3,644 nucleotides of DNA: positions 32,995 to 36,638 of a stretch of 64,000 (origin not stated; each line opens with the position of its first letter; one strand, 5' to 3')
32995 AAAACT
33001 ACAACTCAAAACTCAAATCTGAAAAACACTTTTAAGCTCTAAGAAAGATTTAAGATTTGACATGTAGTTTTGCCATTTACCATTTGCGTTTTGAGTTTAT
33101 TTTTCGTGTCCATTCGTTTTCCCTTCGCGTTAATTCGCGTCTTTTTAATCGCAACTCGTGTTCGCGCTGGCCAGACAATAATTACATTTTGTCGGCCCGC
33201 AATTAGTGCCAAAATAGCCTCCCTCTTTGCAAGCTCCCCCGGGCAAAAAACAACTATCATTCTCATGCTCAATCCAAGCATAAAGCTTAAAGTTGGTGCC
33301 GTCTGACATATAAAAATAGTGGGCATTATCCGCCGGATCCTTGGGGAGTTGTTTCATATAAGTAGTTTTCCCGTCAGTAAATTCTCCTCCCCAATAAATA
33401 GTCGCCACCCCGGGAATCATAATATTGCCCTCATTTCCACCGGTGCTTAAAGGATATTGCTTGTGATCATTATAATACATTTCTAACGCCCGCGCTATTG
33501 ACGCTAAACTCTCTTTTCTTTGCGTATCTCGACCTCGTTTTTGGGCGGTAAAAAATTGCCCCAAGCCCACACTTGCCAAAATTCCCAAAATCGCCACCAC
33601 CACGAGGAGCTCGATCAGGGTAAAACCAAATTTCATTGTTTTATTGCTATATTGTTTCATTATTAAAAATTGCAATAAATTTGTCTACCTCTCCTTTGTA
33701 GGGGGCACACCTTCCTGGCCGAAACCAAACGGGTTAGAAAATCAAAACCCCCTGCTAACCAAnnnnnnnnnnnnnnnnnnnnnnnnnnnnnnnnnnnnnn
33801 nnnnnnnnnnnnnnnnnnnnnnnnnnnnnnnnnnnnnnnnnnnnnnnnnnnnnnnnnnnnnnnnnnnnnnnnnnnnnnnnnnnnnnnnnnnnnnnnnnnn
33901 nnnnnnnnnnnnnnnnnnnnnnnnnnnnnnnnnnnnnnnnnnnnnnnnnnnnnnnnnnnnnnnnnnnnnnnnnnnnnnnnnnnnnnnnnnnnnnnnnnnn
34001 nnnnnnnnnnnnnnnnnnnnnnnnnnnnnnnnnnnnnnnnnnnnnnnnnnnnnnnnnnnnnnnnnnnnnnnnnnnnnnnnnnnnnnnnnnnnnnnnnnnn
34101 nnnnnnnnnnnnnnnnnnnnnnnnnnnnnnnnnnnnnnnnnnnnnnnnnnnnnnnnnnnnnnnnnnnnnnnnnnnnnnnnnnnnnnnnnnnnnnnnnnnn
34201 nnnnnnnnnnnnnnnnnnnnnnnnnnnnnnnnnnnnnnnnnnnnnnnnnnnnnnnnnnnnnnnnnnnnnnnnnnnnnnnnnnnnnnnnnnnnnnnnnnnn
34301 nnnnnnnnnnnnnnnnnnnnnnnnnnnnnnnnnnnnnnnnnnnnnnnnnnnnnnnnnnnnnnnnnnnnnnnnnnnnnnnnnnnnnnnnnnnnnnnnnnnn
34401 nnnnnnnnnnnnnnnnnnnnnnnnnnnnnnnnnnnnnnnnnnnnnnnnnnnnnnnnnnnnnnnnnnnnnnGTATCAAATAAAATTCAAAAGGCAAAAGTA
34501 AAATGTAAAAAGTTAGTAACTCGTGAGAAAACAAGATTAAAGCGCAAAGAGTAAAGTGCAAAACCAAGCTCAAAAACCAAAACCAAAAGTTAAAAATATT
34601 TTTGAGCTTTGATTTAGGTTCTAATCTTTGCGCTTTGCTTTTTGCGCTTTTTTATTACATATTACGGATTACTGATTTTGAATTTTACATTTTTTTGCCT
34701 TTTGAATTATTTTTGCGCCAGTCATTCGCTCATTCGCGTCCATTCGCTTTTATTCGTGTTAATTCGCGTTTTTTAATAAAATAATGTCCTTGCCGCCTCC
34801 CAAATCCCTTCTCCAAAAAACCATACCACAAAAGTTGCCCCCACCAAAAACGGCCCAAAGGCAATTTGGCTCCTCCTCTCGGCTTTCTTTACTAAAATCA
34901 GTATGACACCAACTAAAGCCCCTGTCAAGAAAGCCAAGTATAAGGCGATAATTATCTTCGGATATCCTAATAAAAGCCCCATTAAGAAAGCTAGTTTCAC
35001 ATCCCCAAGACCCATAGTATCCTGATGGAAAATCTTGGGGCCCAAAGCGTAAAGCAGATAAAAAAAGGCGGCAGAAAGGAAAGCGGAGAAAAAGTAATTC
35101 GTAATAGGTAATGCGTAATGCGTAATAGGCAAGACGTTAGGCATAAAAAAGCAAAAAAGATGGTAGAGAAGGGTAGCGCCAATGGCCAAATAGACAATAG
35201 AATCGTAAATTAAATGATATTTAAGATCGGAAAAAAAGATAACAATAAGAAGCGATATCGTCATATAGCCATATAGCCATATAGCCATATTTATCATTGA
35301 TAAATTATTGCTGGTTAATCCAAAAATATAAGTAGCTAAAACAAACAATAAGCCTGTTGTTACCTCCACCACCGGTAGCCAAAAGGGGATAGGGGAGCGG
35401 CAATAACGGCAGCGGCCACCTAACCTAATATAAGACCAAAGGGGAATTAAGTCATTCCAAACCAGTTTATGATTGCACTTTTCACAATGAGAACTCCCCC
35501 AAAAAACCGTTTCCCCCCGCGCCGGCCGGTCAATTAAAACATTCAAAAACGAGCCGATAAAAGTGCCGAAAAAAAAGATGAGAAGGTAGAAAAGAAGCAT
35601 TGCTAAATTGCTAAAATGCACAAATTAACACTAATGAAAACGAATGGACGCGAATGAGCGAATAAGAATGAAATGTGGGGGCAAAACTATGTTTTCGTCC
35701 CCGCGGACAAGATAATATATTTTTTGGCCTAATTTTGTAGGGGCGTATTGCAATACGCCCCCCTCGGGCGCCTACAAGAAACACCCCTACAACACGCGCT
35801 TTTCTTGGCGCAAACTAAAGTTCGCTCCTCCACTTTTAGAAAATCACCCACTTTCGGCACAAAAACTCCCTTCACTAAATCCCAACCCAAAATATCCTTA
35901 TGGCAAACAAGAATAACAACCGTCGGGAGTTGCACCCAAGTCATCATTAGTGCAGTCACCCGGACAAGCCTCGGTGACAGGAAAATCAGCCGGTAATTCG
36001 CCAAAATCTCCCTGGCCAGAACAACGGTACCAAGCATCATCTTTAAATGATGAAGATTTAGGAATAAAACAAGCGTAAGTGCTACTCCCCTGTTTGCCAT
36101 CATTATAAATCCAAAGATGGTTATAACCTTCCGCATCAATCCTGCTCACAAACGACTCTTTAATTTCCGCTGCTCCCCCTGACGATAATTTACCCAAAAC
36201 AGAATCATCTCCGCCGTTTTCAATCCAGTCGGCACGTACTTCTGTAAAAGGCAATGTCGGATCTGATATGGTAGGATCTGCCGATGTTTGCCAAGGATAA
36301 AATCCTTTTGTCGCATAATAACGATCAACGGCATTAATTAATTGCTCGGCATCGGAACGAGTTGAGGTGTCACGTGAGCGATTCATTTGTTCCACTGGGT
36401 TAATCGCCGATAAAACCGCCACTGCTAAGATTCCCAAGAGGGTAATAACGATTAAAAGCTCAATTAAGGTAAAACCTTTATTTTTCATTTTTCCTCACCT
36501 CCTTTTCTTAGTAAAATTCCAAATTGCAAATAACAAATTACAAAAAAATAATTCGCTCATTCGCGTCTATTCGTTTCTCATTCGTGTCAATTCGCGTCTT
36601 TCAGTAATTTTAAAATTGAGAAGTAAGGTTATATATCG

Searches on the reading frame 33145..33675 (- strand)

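Call 18: search_protein_families(library=pfam, proteins=[window:33145-33675:-], max_evalue=0.01)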
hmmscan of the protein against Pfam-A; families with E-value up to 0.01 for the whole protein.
window:33145-33675:- (176 aa): 2 families
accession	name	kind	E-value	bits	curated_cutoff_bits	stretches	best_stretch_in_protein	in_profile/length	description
PF07963.17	N_methyl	-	2.6e-07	30.4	21.2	1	16-36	5-25/27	Prokaryotic N-terminal methylation motif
PF08334.16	T2SSG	-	2.2e-05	24.9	21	1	42-128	3-82/108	Type II secretion system (T2SS), protein G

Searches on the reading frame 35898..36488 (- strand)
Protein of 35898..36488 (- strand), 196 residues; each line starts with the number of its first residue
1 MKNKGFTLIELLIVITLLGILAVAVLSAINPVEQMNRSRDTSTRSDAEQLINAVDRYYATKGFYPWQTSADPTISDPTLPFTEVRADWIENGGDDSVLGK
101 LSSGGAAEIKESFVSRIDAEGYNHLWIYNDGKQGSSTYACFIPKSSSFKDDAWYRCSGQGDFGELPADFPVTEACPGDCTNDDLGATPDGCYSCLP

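Call 18: search_protein_families(library=pfam, proteins=[window:35898-36488:-], max_evalue=0.01)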
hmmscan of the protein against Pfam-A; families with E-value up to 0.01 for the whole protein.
window:35898-36488:- (196 aa): 1 family
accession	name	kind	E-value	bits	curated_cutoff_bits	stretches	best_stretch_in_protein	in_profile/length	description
PF07963.17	N_methyl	-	9.3e-09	35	21.2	1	2-26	3-27/27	Prokaryotic N-terminal methylation motif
